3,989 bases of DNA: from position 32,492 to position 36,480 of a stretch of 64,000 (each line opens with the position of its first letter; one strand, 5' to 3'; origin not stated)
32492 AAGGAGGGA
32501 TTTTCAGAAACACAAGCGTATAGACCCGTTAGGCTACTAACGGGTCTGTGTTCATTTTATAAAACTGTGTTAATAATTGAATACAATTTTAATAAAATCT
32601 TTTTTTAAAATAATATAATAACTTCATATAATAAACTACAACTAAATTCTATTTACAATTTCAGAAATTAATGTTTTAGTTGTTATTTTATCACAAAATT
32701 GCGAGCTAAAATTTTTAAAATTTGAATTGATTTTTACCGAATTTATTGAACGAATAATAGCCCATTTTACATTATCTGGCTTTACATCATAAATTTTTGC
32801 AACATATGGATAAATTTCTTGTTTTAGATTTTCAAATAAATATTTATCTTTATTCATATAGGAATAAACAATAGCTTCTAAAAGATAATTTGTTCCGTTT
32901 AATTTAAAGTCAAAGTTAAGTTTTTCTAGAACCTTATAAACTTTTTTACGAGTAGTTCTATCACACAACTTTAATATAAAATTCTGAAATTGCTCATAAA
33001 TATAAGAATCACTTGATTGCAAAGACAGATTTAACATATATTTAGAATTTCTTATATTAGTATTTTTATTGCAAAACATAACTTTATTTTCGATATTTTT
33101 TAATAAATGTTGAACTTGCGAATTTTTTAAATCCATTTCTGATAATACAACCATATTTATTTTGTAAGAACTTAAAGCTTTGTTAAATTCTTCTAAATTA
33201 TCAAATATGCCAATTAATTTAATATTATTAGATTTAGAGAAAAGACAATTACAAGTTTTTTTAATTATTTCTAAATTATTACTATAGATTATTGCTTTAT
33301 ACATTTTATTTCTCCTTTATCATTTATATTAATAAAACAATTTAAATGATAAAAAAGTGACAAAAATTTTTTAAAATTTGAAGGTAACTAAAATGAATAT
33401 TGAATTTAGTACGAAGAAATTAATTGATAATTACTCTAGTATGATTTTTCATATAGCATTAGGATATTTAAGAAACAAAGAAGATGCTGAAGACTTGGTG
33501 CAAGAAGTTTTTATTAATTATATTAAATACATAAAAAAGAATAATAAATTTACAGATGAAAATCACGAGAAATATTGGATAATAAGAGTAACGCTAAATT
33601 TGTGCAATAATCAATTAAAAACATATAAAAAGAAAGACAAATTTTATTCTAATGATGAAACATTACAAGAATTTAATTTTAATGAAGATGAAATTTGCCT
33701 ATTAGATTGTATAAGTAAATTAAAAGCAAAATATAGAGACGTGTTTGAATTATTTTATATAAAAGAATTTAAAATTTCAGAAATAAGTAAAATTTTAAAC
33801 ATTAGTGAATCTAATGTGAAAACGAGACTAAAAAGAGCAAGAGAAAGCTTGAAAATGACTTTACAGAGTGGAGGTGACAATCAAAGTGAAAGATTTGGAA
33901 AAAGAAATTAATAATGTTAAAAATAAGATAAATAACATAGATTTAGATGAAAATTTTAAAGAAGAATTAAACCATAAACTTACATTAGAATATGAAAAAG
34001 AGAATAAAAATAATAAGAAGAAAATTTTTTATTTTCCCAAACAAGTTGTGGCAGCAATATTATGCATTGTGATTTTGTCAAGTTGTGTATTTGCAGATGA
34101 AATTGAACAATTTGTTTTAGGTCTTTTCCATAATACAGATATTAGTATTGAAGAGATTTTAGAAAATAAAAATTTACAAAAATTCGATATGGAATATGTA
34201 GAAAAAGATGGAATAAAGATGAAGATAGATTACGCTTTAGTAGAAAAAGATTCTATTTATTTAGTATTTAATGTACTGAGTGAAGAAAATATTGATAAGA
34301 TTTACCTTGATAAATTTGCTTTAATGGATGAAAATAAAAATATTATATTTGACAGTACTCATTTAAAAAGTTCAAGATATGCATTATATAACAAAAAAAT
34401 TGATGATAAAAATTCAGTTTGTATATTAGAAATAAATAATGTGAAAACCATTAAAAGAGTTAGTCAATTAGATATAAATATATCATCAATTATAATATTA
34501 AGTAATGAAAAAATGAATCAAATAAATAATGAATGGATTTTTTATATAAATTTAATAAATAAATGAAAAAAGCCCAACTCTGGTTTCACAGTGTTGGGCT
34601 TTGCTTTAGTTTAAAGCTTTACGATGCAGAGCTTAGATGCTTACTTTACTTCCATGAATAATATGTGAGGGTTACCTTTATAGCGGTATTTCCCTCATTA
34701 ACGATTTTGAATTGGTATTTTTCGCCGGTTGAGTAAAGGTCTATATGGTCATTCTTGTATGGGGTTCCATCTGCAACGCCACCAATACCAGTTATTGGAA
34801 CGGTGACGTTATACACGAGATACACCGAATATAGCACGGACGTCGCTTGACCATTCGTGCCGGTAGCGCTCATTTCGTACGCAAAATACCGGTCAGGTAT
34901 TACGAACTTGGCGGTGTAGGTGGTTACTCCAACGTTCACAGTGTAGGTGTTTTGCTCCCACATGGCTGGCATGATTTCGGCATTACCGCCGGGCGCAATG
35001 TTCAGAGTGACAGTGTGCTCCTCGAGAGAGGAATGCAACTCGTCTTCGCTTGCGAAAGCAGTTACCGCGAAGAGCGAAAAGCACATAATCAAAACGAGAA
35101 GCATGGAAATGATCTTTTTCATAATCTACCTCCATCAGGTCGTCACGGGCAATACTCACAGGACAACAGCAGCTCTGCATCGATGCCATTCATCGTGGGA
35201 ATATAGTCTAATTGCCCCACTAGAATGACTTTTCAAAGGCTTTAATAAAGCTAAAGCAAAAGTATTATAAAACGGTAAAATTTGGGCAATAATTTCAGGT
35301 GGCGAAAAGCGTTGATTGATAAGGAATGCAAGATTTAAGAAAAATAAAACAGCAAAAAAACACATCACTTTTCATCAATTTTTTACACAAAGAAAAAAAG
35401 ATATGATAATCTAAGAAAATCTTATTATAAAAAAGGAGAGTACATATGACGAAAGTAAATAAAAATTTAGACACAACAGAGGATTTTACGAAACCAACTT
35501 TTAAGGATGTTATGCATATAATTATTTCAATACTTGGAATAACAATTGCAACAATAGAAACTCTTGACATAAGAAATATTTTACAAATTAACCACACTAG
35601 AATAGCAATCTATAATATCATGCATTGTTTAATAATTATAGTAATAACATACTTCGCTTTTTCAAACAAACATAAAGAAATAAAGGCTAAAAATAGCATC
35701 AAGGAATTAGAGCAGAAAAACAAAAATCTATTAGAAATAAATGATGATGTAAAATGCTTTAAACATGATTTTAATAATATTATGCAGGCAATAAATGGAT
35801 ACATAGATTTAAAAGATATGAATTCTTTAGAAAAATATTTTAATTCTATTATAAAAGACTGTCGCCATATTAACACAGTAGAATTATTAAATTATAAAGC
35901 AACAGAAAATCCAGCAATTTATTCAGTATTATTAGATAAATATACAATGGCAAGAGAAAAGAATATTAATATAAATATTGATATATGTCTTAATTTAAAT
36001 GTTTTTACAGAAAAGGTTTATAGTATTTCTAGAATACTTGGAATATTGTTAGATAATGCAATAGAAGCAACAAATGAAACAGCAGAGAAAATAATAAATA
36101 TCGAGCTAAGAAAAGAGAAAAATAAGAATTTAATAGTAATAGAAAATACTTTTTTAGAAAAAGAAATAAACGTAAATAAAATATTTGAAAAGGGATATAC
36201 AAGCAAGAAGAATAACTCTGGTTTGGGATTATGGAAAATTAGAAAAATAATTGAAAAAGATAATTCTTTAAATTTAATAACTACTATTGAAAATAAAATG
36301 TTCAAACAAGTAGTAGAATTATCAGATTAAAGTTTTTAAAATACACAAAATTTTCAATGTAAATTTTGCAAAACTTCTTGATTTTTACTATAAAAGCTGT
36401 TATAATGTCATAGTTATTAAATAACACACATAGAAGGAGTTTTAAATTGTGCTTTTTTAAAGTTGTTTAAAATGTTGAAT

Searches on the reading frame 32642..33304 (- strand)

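Call 41: search_protein_families(library=pfam, proteins=[window:32642-33304:-], max_evalue=0.00001)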
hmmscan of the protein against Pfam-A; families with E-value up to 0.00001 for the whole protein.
window:32642-33304:- (220 aa): 1 family
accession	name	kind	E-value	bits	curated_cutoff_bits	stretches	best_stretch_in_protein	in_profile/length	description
PF08769.17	Spo0A_C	-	2.3e-09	37.6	25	1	122-211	1-91/104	Sporulation initiation factor Spo0A C terminal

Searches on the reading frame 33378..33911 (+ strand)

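Call 41: search_protein_families(library=pfam, proteins=[window:33378-33911:+], max_evalue=0.00001)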
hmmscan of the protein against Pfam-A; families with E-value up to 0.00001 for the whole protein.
window:33378-33911:+ (177 aa): 3 families
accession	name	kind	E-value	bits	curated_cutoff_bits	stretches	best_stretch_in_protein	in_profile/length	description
PF08281.18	Sigma70_r4_2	-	2.1e-17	62.9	25.7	1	107-158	3-54/54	Sigma-70, region 4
PF04542.20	Sigma70_r2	-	7.6e-10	38.9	24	1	15-83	1-68/71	Sigma-70 region 2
PF04545.22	Sigma70_r4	-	1.7e-09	37.5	24.1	1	111-159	1-49/50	Sigma-70, region 4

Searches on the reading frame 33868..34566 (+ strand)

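Call 75: search_protein_families(library=pfam, proteins=[window:33868-34566:+], max_evalue=0.001)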
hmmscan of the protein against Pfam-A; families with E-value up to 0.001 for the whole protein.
window:33868-34566:+ (232 aa): 1 family
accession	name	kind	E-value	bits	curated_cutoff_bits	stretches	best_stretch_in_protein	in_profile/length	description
PF13786.12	DUF4179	-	1.2e-05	26.1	30.1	1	57-136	7-92/94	Domain of unknown function (DUF4179)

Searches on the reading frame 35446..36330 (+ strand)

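Call 75: search_protein_families(library=pfam, proteins=[window:35446-36330:+], max_evalue=0.001)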
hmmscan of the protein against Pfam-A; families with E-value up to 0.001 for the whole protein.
window:35446-36330:+ (294 aa): 3 families
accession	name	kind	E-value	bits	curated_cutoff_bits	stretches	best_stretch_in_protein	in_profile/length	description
PF14501.12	HATPase_c_5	-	2.5e-15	56.7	22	1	192-292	4-101/102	GHKL domain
PF14689.11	SPOB_a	-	1.6e-09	37.7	28.1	1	88-142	2-56/62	Sensor_kinase_SpoOB-type, alpha-helical domain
PF02518.31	HATPase_c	-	1.1e-05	26.3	26.4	1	194-270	6-85/111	Histidine kinase-, DNA gyrase B-, and HSP90-like ATPase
